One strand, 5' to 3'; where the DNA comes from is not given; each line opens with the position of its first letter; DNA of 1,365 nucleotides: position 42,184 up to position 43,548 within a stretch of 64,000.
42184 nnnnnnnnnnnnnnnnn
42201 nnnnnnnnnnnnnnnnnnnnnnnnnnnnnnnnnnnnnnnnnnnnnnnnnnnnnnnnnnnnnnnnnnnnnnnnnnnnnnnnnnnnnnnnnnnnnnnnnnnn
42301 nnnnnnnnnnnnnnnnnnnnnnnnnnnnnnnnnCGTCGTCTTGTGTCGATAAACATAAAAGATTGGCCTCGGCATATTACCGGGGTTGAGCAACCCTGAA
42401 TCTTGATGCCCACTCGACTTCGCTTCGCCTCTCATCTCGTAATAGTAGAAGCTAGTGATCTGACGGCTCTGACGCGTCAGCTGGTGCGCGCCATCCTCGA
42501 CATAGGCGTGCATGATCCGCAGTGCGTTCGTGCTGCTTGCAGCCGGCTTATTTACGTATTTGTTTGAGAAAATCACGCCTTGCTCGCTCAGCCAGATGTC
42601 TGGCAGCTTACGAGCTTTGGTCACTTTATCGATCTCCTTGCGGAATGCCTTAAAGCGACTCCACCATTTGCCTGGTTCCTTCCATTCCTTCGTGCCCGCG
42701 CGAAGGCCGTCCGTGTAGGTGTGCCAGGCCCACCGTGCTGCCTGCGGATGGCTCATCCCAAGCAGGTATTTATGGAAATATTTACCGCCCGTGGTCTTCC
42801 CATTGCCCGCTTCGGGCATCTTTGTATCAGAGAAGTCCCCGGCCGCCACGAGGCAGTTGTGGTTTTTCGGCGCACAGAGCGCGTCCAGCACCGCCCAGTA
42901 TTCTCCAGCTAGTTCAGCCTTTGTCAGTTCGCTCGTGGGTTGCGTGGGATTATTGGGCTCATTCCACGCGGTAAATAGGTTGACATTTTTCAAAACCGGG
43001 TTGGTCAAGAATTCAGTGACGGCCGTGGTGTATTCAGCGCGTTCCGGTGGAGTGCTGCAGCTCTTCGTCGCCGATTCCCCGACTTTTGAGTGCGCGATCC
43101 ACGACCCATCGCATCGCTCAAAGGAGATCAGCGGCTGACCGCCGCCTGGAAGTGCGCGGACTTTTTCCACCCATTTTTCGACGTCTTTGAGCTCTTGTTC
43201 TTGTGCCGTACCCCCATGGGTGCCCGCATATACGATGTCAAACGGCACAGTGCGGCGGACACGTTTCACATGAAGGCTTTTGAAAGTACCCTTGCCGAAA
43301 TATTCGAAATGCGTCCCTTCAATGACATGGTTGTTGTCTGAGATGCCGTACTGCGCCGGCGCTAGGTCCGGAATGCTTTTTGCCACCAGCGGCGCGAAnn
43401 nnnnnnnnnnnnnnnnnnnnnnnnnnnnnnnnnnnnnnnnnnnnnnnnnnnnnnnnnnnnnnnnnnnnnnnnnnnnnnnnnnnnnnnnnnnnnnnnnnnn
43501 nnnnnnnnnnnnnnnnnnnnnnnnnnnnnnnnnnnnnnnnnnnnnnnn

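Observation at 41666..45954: Rhs/WapA-like secreted giant with a glycoside-hydrolase-type C-terminal domain and a coupled secreted small protein: candidate cell-wall-targeting polymorphic toxin/immunity pair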

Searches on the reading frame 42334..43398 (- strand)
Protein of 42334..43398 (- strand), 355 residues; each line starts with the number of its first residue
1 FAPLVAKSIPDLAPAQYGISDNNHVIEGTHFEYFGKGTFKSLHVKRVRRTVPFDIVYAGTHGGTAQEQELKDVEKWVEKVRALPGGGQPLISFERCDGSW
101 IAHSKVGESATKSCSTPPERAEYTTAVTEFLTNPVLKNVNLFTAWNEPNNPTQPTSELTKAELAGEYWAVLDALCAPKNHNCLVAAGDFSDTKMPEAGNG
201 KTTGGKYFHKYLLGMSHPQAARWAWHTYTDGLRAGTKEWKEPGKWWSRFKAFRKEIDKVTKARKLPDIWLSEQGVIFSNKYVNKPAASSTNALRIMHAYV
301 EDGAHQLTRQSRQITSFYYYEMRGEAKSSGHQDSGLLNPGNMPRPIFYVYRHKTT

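Call 7: find_homologous_proteins(query=window:42334-43398:-)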
Query seq(355 aa) (355 aa): 4 proteins with E <= 0.001 among 1951 candidates.
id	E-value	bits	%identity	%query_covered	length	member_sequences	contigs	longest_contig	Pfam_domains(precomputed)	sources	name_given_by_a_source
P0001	1.8e-91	325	48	99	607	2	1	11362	PF05593.20,PF25023.2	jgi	jgi:YD repeat-containing protein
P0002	6.9e-61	224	51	66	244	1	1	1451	-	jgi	jgi:hypothetical protein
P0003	2.9e-48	183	38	98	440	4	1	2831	-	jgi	-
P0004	2.5e-31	127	55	31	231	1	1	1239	-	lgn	-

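Call 8: search_solved_structures(query=window:42334-43398:-, max_evalue=10)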
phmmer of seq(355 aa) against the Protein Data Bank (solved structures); distinct sequences matched with E-value up to 10: 0.

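Call 17: find_encoding_contigs(protein=P0001, flank=10000)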
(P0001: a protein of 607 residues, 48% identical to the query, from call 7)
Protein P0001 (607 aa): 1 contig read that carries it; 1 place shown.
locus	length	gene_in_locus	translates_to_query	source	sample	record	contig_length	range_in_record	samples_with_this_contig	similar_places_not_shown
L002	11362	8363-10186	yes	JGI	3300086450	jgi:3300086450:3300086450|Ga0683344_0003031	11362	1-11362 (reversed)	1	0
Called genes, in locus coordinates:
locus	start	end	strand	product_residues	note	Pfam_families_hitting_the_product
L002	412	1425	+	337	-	PF00248:Aldo_ket_red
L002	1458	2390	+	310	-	PF01488:Shikimate_DH (weak), PF02826:2-Hacid_dh_C (weak), PF03446:NAD_binding_2, PF03807:F420_oxidored (weak), PF14833:NAD_binding_11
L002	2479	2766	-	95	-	-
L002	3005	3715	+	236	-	-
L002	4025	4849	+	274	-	PF01209:Ubie_methyltran, PF08241:Methyltransf_11, PF08242:Methyltransf_12, PF13649:Methyltransf_25, PF13847:Methyltransf_31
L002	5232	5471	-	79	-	-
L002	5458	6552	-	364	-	-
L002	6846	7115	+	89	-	-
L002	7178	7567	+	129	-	PF13560:HTH_31, PF13744:HTH_37 (faint), PF01381:HTH_3, PF13443:HTH_26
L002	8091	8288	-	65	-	-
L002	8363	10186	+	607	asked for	PF25023:TEN_YD-shell (faint), PF05593:RHS_repeat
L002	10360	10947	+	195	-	-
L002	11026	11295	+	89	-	-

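Call 18: find_encoding_contigs(protein=P0003, flank=10000)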
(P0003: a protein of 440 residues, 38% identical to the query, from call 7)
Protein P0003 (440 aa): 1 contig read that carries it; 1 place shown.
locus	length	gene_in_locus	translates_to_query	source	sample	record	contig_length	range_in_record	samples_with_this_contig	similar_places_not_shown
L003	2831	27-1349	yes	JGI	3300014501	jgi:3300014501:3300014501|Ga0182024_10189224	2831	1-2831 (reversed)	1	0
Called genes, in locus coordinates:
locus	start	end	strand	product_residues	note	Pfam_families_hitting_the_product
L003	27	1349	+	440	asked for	-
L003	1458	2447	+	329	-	-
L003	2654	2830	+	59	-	?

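Call 20: predict_structure(alignment_id=A1)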
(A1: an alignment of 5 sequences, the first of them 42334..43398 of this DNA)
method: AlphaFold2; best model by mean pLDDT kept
length: 355 residues; sequences in the alignment: 5
mean_pLDDT: 41.7   pTM: 0.42
mean pLDDT of the five models: 41.7, 40.5, 39.9, 39.5, 38.6
residues with pLDDT >= 90: 0; 70-90: 3; 50-70: 111; < 50: 241
segments of 3 or more residues with pLDDT < 50: 1-49, 88-116, 140-158, 178-195, 215-243, 264-355
pLDDT, mean of each block of 10 residues (from residue 1): 24 28 25 27 40 58 66 66 52 42 37 51 67 60 39 41 57 54 39 50 59 46 33 35 50 57 43 28 29 34 30 26 27 25 26 23
secondary structure, 60 per line:
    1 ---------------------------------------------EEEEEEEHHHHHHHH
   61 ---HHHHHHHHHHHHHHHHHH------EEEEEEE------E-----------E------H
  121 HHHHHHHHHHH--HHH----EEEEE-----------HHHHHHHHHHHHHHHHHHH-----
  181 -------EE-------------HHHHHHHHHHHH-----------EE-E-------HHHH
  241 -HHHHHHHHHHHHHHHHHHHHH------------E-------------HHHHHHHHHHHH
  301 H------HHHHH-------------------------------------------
elements in order: E46-52 H53-60 H64-81 E88-94 H120-131 E141-145 H157-175 H203-214 H237-240 H242-262 H289-301 H308-312

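Call 21: search_protein_representatives(alignment_id=A1)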
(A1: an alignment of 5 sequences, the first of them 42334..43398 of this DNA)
Query: 5 sequences, 388 profile positions. Proteins with E-value up to 0.001 (for the whole library): 714; up to 1e-10: 291; up to 1e-30: 68. The best 150 are listed.
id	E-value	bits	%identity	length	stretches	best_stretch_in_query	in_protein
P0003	1.1e-181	620.6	-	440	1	1-388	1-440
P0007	3.2e-154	530.2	-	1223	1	10-386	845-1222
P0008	1.9e-150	517.8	-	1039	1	10-386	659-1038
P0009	2.9e-145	500.7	-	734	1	10-386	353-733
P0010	4.7e-136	470.4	-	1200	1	6-386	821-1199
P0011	2.7e-129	448.1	-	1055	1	12-387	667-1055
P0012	1.1e-127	442.8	-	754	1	11-386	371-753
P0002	4.4e-123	427.7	-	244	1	148-387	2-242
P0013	7.3e-123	426.9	-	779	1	12-385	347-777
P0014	1.2e-112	393.3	-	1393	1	11-387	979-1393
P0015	4.2e-107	375.1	-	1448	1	6-385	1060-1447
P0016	4.2e-102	358.6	-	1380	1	10-385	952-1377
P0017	3.1e-99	349.2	-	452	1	40-385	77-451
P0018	3.8e-99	348.9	-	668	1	19-387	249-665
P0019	3.1e-94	332.7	-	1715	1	9-386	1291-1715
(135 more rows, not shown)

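Call 25: search_solved_structures(query=A2, max_evalue=10, show_alignments=3)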
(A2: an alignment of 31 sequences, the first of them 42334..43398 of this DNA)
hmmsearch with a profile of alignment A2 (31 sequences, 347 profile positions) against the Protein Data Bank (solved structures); distinct sequences matched with E-value up to 10: 12.
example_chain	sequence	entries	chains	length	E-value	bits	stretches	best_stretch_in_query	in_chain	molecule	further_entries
5bx9_A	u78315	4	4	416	3e-05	27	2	36-142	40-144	PslG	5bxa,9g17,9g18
4zn2_A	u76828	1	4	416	3e-05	27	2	36-142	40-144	PslG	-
8j3x_A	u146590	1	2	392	8.3e-05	25.6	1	114-263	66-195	Putative polysaccharide-binding protein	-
8j3y_A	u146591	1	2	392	0.0022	20.9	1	114-263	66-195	Putative polysaccharide-binding protein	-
5jvk_A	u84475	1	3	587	0.012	18.5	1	44-142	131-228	Uncharacterized protein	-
6z1h_A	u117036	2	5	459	0.024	17.5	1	37-140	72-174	ANCESTRAL RECONSTRUCTED GLYCOSIDASE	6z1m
8y9q_A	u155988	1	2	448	0.48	13.2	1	38-140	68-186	b-glucosidase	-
7ysh_A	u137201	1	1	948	1.8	11.3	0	26-96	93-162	Klotho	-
8toh_A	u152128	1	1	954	1.8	11.3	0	26-96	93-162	Klotho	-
7ysu_A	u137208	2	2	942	2.1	11.1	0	26-96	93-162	Klotho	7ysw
5w21_A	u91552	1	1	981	2.5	10.9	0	26-96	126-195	Klotho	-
8uf8_A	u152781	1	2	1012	2.9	10.6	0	26-96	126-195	Klotho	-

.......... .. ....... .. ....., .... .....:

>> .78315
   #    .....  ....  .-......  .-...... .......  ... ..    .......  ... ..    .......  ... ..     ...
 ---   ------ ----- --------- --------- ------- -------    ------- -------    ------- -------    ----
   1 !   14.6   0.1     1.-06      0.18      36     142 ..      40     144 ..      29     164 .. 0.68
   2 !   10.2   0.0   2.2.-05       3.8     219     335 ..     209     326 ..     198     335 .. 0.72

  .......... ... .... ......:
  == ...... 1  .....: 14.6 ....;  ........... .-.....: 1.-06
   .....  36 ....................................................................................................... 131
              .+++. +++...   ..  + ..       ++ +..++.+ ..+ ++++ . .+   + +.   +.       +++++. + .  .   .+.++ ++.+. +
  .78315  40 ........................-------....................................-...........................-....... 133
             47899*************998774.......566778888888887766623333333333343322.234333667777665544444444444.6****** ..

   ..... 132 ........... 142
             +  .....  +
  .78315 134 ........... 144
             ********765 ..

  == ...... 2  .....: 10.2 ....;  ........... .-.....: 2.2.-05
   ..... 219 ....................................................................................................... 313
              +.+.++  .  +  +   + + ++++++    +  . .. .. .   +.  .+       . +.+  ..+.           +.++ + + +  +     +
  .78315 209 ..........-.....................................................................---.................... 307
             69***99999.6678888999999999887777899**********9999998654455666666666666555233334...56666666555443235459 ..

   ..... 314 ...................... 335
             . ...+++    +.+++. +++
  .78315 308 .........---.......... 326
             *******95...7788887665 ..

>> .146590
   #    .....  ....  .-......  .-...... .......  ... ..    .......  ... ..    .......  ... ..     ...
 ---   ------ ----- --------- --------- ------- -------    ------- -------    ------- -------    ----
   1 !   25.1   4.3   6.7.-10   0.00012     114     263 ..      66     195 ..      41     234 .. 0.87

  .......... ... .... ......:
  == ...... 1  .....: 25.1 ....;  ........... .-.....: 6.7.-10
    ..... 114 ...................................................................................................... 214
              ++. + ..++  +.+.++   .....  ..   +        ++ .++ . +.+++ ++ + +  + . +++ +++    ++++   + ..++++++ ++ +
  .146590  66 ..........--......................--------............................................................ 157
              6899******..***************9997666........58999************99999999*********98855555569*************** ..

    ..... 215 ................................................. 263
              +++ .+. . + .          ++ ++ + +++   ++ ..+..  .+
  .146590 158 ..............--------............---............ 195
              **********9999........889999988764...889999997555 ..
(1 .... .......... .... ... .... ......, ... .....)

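Call 26: search_protein_families(library=pfam, alignment_id=A2, max_evalue=0.1)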
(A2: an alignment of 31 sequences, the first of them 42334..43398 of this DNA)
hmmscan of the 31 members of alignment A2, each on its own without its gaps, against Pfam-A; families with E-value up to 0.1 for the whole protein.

A. member 1, window:42334-43398:- (355 aa): 1 family
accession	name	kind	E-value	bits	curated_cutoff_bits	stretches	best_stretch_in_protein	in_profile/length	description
PF07364.17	DUF1485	-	0.015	15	22.8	1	41-90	84-133/290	Metallopeptidase family M81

B. families by the number of members that match (of 31 scanned): 5 families
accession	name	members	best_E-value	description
PF11790.14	Glyco_hydro_cc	10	1.2e-09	Glycosyl hydrolase catalytic core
PF00150.24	Cellulase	2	4.6e-05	Cellulase (glycosyl hydrolase family 5)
PF08186.16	Wound_ind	1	0.0059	Wound-inducible basic protein family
PF07364.17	DUF1485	1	0.015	Metallopeptidase family M81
PF11142.13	DUF2917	1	0.019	Protein of unknown function (DUF2917)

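Call 28: find_related_loci(query=A2, collection=genome_contigs, flank=10000)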
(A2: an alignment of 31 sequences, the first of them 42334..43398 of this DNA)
Query A2 (355 aa) in genome_contigs; peptide patterns used: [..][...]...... (x = any residue, [..] = any of these).
243 stretches matched a pattern; 45 encode a relative of the query (tblastn E <= 1e-3); 44 distinct loci.
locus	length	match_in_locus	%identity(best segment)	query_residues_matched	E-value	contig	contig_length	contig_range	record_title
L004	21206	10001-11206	43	5-353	4e-77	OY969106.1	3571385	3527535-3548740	MAG: uncultured Solirubrobacteraceae bacterium isolate MFD05705.bin.c.3 genome assembly, chromosome: 1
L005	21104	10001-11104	38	18-354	2e-63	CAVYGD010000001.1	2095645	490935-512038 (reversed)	MAG: uncultured bacterium isolate MFD01248.bin.2.31 genome assembly, contig: contig_10690, whole genome shotgun sequence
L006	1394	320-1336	36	17-337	6e-57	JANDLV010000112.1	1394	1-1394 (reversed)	MAG: Candidatus Siliceabacter maunaloa isolate MAG38_C4-C5 MAG38_112, whole genome shotgun sequence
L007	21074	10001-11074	30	14-343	3e-28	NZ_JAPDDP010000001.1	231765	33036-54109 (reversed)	Solirubrobacter phytolaccae strain KCTC 29190 Scaffold1_1, whole genome shotgun sequence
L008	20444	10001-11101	29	17-354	5e-27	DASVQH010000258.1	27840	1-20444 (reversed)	MAG TPA_asm: Solirubrobacteraceae bacterium isolate SMAG_U3203 k141_422127, whole genome shotgun sequence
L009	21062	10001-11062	29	16-338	1e-26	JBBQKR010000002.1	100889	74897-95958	MAG: Solirubrobacterales bacterium isolate Co_metawrap_571 Cmw_571_k141_4684857_length_100889_cov_14.9994, whole genome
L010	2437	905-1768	30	11-355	2e-26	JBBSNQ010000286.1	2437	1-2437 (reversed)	MAG: Solirubrobacterales bacterium isolate LS5_sbin.9 LS5_sbin.9_K_407296_L_2437_cov_23.3153, whole genome shotgun seque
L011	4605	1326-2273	29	34-347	2e-20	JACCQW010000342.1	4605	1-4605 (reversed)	MAG: Solirubrobacterales bacterium isolate MGR_bin6 SD2897-2912_k127_8172241, whole genome shotgun sequence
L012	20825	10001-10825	28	39-347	3e-18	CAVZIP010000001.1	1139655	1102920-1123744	MAG: uncultured Solirubrobacterales bacterium isolate MFD02360.bin.2.153 genome assembly, contig: contig_5393, whole gen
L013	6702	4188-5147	28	39-337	6e-18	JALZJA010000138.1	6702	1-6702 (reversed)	MAG: Actinomycetota bacterium isolate MOJ bin28 SC8837-39_k127_436382, whole genome shotgun sequence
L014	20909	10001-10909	26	41-354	4e-17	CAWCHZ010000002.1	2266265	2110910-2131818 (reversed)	MAG: uncultured Solirubrobacterales bacterium isolate MFD09603.bin.1.86 genome assembly, contig: contig_18066, whole gen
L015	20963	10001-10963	25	18-349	5e-15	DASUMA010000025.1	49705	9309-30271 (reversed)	MAG TPA_asm: Solirubrobacterales bacterium isolate SMAG_U1559 k141_1084054, whole genome shotgun sequence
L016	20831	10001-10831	25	43-352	7e-15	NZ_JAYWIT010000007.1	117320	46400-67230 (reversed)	Conexibacter stalactiti strain KCTC 39840 Scaffold7, whole genome shotgun sequence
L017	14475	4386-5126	26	39-349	8e-15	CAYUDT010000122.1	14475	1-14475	MAG TPA_asm: uncultured Conexibacter sp. isolate binchicken_co105_76 genome assembly, contig: NODE_5235_length_14475_cov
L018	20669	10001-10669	30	139-354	1e-14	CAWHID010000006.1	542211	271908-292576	MAG: uncultured Conexibacteraceae bacterium isolate MFD01916.bin.2.108 genome assembly, contig: contig_1530, whole genom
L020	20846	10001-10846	27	39-349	8e-14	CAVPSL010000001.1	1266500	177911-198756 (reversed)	MAG: uncultured Actinomycetes bacterium isolate MFD00031.bin.2.3 genome assembly, contig: contig_2882, whole genome shot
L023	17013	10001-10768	25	32-353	3e-10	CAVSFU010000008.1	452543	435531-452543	MAG: Paraconexibacteraceae bacterium isolate MFD04212.bin.3.408 genome assembly, contig: contig_20451, whole genome shot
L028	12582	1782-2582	27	65-349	6e-10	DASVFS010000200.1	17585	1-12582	MAG TPA_asm: Conexibacter sp. isolate SMAG_U2095 k141_127056, whole genome shotgun sequence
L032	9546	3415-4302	25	67-354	4e-8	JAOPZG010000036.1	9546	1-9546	MAG: Conexibacter sp. isolate RYN_248 scaffold_4715091, whole genome shotgun sequence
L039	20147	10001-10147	47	142-189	4e-6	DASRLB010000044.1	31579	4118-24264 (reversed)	MAG TPA_asm: Acidobacteriaceae bacterium isolate SMAG_U10177 k141_283807, whole genome shotgun sequence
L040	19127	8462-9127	24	118-352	6e-6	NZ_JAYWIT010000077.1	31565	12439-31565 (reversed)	Conexibacter stalactiti strain KCTC 39840 Scaffold77, whole genome shotgun sequence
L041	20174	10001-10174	44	142-200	1e-5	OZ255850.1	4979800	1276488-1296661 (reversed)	MAG: Granulicella sp. isolate 1b9c920f-01c2-40b1-9a59-2919834d6052 genome assembly, chromosome: 1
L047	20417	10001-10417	27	13-193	8e-8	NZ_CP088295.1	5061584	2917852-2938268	Svornostia abyssi strain J379 chromosome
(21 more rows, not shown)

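Call 45: predict_structure(alignment_id=A2)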
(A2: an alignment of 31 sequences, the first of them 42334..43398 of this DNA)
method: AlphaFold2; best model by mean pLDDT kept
length: 355 residues; sequences in the alignment: 31
mean_pLDDT: 90.6   pTM: 0.91
mean pLDDT of the five models: 90.6, 90.5, 89.9, 89.7, 89.7
residues with pLDDT >= 90: 273; 70-90: 51; 50-70: 26; < 50: 5
segments of 3 or more residues with pLDDT < 50: 1-4
pLDDT, mean of each block of 10 residues (from residue 1): 65 97 82 94 98 94 89 97 97 82 54 84 96 97 97 95 98 90 97 92 96 88 97 95 96 94 91 87 69 97 95 98 83 91 97 96
secondary structure, 60 per line:
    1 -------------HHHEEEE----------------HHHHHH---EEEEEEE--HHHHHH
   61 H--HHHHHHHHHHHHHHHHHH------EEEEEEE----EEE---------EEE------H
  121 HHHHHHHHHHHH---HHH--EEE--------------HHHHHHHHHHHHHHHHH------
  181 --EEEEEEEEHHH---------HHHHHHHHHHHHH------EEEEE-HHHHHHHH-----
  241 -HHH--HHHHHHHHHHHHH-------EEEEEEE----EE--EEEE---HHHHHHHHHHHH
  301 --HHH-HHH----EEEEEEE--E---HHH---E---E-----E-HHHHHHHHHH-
elements in order: E17-20 H37-42 E46-52 H55-61 H64-81 E88-94 E99-101 E111-113 H120-132 E141-143 H158-174 E183-190 H203-215 E222-226 H228-235 H247-259 E267-273 E282-285 H289-300 E314-320 H345-354

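Call 48: fold_search(model_id=the predicted structure, library=pdb)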
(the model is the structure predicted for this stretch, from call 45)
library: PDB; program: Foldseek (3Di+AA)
matches with E <= 10: 1310; with E <= 0.001: 298
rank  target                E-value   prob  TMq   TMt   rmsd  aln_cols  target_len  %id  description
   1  4zn2_A                4.1e-11  1.00  0.66  0.57   5.5       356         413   13  Glycosyl hydrolase from Pseudomonas aeruginosa (released 2016-01-06)
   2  9g17_A                2.5e-10  1.00  0.66  0.58   5.6       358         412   14  Structure of PslG with a covalently- bound pentasaccharide (released 2025-03-05)
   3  5bx9                  2.2e-09  1.00  0.67  0.58   5.3       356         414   14  Structure of PslG from Pseudomonas aeruginosa (released 2015-10-07)
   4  2y2w_A                2.0e-08  1.00  0.56  0.42   7.6       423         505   11  Elucidation of the substrate specificity and protein structure of AbfB, a family 51 alpha-L-arabinofuranosidase from B (released 2011-12-28)
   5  5jvk_A                2.4e-08  1.00  0.58  0.44   6.7       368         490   15  Structural insights into a family 39 glycoside hydrolase from the gut symbiont Bacteroides cellulosilyticus WH2. (released 2016-12-07)
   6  2y2w_D                6.2e-08  1.00  0.55  0.41   8.2       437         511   11  Elucidation of the substrate specificity and protein structure of AbfB, a family 51 alpha-L-arabinofuranosidase from B (released 2011-12-28)
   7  2y2w_E                7.4e-08  1.00  0.56  0.41   7.9       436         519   12  Elucidation of the substrate specificity and protein structure of AbfB, a family 51 alpha-L-arabinofuranosidase from B (released 2011-12-28)
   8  1pz3_A                7.4e-08  1.00  0.53  0.40   8.4       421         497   11  Crystal structure of a family 51 (GH51) alpha-L-arabinofuranosidase from Geobacillus stearothermophilus T6 (released 2003-10-07)
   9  6z1h_B                9.4e-08  1.00  0.52  0.50   8.7       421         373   11  Ancestral glycosidase (family 1) (released 2020-07-22)
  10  2y2w_B                1.3e-07  1.00  0.54  0.40   8.5       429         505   11  Elucidation of the substrate specificity and protein structure of AbfB, a family 51 alpha-L-arabinofuranosidase from B (released 2011-12-28)
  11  7lr7                  1.4e-07  1.00  0.54  0.47   7.9       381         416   10  Crystal structure of GH5_18 from Streptomyces cattleya in complex with GlcNAc (released 2021-04-07)
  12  2y2w_C                1.4e-07  1.00  0.54  0.41   8.4       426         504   12  Elucidation of the substrate specificity and protein structure of AbfB, a family 51 alpha-L-arabinofuranosidase from B (released 2011-12-28)
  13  6d8g_B                1.7e-07  1.00  0.52  0.25   6.4       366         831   11  D341A D367A calcium binding mutant of Bacteroides uniformis beta-glucuronidase 2 (released 2018-10-17)
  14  1pz2_A                1.8e-07  1.00  0.55  0.42   8.2       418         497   11  Crystal structure of a transient covalent reaction intermediate of a family 51 alpha-L-arabinofuranosidase (released 2003-10-07)
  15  5ngl_B                2.2e-07  1.00  0.56  0.46   7.4       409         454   10  The endo-beta1,6-glucanase BT3312 (released 2017-05-10)
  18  8j3x_A                3.1e-07  1.00  0.50  0.46   5.9       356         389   14  Crystal structure of CBM6E from Saccharophagus degradans (released 2024-04-24)
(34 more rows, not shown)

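Call 55: find_encoding_contigs(protein=P0010, flank=6000, max_places=2)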
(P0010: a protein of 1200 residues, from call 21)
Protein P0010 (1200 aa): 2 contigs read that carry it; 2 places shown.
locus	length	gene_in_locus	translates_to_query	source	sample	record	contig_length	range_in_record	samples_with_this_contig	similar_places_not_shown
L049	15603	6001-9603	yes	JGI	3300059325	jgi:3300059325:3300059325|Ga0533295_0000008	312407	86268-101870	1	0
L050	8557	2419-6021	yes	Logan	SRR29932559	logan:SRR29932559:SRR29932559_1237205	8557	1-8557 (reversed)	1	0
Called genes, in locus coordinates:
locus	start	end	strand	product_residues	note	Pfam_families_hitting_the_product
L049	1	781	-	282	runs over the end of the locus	PF04055:Radical_SAM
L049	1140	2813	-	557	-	PF00149:Metallophos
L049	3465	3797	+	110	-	PF00436:SSB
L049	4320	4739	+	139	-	-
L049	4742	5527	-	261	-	PF00520:Ion_trans, PF07885:Ion_trans_2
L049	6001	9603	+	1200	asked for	PF20148:DUF6531 (faint)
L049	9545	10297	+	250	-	-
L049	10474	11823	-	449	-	PF13408:Zn_ribbon_recom, PF18780:HNH_repeat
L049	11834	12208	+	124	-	-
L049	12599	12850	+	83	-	-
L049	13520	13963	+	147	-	PF01243:PNPOx_N (weak), PF10590:PNP_phzG_C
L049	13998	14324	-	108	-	PF01740:STAS, PF13466:STAS_2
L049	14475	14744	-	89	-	PF13031:DUF3892 (weak)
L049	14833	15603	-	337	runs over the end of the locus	PF00440:TetR_N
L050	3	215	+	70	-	?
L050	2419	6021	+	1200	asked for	PF20148:DUF6531 (faint)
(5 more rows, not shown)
